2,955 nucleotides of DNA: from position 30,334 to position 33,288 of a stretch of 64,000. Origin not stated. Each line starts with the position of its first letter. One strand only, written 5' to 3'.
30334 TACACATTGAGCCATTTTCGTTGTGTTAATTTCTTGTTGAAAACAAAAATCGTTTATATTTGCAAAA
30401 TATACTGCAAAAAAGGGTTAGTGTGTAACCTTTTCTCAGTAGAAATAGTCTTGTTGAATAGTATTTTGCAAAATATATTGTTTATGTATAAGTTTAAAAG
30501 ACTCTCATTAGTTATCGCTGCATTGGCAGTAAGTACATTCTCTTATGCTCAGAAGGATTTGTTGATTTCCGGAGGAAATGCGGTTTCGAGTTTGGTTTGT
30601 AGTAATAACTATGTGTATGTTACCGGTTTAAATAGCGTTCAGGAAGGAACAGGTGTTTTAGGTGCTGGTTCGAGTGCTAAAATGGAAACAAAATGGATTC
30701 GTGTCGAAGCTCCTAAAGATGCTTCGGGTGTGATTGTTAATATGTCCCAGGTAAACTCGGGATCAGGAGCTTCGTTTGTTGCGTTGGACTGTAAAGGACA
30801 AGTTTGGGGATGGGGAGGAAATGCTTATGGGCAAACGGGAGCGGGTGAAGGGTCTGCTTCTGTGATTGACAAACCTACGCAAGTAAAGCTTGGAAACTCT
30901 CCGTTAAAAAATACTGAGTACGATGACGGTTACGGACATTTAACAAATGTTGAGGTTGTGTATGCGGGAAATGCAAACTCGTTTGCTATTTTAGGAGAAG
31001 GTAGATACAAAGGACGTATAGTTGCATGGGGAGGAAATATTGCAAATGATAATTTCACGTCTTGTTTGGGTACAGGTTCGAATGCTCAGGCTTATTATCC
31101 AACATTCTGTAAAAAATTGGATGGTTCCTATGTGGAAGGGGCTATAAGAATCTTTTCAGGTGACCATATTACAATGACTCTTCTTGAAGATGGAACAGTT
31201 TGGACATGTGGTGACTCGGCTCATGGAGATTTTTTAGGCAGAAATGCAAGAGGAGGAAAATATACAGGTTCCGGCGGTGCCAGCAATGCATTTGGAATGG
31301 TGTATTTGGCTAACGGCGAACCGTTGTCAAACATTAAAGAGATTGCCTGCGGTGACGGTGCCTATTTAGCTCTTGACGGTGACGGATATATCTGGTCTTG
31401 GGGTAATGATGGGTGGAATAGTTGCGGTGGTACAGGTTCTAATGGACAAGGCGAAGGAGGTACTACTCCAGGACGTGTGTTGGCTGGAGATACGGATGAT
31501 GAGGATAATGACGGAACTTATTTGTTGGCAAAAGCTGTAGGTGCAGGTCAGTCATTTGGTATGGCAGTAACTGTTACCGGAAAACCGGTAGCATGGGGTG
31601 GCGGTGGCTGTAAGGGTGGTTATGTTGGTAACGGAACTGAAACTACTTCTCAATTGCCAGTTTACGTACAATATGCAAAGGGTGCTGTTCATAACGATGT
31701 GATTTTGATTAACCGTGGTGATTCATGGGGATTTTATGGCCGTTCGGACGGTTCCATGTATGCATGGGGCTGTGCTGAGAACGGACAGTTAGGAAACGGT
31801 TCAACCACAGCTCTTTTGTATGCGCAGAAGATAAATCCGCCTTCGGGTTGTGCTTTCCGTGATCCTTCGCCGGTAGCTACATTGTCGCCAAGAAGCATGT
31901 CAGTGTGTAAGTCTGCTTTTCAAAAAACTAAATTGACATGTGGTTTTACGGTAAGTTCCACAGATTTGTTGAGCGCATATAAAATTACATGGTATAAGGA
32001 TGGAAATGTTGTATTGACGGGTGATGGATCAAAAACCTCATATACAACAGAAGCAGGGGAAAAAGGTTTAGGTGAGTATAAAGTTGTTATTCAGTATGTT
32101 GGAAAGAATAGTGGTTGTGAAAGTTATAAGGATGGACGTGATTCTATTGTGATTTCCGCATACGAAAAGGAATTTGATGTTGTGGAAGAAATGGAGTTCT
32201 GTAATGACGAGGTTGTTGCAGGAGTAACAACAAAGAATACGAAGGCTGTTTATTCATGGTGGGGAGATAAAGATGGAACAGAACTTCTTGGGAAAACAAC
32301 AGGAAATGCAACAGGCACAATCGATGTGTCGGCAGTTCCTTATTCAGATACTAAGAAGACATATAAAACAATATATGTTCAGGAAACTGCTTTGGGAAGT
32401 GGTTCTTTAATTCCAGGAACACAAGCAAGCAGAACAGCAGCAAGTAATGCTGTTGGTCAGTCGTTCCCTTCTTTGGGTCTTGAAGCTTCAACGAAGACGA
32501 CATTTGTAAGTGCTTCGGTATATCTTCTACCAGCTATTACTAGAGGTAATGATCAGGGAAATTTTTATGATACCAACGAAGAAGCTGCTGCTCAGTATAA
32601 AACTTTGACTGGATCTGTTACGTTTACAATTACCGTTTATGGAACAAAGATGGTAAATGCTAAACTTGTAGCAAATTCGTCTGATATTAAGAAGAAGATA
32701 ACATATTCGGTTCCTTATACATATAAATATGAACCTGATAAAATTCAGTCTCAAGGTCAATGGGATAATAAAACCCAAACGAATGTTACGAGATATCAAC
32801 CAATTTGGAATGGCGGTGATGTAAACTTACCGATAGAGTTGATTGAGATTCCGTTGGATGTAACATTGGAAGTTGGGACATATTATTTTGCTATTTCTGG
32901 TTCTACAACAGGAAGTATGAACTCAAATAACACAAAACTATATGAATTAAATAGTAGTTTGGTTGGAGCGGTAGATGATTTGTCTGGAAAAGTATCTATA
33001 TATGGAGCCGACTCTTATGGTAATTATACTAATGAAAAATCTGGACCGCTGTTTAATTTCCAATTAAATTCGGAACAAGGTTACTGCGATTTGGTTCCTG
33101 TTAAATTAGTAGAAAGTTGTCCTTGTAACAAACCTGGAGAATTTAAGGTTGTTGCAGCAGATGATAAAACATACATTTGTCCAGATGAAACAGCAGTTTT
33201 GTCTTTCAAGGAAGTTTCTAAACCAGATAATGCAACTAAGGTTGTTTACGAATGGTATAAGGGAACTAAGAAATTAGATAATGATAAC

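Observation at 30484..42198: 3904-aa RCC1-propeller / Ig-array adhesin with a T9SS type B CTD but no adjacent PorP/SprF-like partner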

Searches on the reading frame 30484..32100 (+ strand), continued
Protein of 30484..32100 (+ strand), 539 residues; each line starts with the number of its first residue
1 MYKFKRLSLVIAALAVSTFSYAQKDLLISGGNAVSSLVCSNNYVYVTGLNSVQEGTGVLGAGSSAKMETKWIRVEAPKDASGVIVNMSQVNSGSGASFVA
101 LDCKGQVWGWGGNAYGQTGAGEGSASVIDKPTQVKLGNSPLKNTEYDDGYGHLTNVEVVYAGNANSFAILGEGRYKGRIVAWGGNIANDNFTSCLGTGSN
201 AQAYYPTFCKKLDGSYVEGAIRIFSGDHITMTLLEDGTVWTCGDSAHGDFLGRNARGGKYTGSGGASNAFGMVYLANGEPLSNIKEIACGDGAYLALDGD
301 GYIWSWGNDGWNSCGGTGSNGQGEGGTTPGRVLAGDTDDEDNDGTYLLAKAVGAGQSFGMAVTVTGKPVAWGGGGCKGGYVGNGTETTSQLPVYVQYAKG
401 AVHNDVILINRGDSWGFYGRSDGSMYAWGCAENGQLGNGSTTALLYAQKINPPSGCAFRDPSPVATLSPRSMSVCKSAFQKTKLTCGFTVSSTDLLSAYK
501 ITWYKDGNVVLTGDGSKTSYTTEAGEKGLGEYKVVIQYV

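Call 40: find_encoding_contigs(protein=P0069, flank=6000, max_places=2)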
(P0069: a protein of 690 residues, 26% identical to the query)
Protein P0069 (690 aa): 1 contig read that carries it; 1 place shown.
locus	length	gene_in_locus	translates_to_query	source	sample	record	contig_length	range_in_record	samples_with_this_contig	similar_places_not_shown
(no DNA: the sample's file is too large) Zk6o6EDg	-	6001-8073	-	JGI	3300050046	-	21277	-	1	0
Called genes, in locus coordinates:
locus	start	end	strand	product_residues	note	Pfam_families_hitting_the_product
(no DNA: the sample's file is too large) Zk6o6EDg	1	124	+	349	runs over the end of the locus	PF14903:WG_beta_rep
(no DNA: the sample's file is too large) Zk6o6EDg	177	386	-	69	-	-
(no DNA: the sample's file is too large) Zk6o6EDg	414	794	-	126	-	PF07681:DoxX (weak)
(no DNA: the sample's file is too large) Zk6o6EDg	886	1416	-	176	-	-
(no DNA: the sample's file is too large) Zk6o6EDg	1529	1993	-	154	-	PF00903:Glyoxalase (weak), PF06983:3-dmu-9_3-mt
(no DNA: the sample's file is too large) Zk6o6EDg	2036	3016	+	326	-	PF01965:DJ-1_PfpI, PF00165:HTH_AraC (weak), PF12833:HTH_18, PF00165:HTH_AraC (weak)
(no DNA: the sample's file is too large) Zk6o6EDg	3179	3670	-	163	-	PF00903:Glyoxalase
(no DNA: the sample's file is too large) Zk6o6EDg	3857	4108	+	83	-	-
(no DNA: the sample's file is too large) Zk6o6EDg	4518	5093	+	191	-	PF04542:Sigma70_r2 (weak)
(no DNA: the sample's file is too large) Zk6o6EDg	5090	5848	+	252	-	-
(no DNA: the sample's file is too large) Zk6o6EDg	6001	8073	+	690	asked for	PF25390:WD40_RLD, PF00415:RCC1 (weak), PF13540:RCC1_2 (weak), PF25390:WD40_RLD, PF00415:RCC1, PF00415:RCC1, PF13540:RCC1_2, PF13585:CHU_C, +3 more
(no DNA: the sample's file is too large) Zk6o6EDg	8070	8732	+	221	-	?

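Call 41: find_encoding_contigs(protein=P0119, flank=6000, max_places=2)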
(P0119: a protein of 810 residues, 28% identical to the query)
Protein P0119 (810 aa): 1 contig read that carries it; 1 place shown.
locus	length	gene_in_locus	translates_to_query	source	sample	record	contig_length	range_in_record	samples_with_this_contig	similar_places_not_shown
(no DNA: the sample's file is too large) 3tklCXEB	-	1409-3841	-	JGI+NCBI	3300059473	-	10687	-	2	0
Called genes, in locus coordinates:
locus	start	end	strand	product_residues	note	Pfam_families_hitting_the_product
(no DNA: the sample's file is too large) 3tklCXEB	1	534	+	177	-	?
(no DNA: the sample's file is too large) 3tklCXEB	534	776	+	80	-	-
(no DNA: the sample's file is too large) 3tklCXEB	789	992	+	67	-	-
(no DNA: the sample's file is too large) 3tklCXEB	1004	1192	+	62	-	-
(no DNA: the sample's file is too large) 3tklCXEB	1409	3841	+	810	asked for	PF13540:RCC1_2, PF25390:WD40_RLD, PF00415:RCC1, PF00415:RCC1, PF25390:WD40_RLD, PF00415:RCC1, PF13540:RCC1_2, PF00415:RCC1, +9 more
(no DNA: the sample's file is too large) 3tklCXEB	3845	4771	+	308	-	PF11751:PorP_SprF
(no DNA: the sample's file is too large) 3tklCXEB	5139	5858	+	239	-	-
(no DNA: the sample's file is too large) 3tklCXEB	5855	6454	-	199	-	-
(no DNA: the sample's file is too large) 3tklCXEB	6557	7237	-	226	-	-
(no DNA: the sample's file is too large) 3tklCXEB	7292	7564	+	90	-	-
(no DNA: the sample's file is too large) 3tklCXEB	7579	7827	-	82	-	-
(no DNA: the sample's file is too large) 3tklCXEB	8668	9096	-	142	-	PF00072:Response_reg (weak)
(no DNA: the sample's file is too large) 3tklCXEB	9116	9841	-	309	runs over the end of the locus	PF28530:DUF8426, PF06250:YhcG_C (weak), PF01939:NucS_C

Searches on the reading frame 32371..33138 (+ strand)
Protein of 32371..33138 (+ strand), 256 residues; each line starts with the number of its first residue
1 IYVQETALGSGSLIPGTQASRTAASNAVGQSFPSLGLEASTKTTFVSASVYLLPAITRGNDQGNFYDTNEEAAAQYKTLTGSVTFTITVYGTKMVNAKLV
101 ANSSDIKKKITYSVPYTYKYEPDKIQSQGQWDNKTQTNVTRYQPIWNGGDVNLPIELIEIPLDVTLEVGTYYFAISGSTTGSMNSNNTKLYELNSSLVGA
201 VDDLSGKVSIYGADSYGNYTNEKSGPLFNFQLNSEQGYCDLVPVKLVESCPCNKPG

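Call 46: search_protein_families(library=pfam, proteins=[window:32401-33108:+], max_evalue=1)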
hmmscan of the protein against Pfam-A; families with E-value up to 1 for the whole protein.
window:32401-33108:+ (236 aa): 1 family
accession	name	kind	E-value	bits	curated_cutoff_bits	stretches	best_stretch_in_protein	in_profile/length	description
PF22374.1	Clospo_01618-like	-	0.031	14.9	27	1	126-200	31-104/127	Clospo_01618-like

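Call 55: find_homologous_proteins(query=window:32371-33138:+, max_evalue=0.001)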
Query window:32371-33138:+: 621 candidates shared short words with the query, none scored E <= 0.001.

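Call 73: search_solved_structures(query=window:32371-33138:+, max_evalue=1)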
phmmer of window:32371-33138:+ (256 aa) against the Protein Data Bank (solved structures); distinct sequences matched with E-value up to 1: 1.
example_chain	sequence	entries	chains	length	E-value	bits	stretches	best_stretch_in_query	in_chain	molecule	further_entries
6t2s_AAA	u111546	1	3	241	0.76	12.7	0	144-211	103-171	Glycoside hydrolase family 16 protein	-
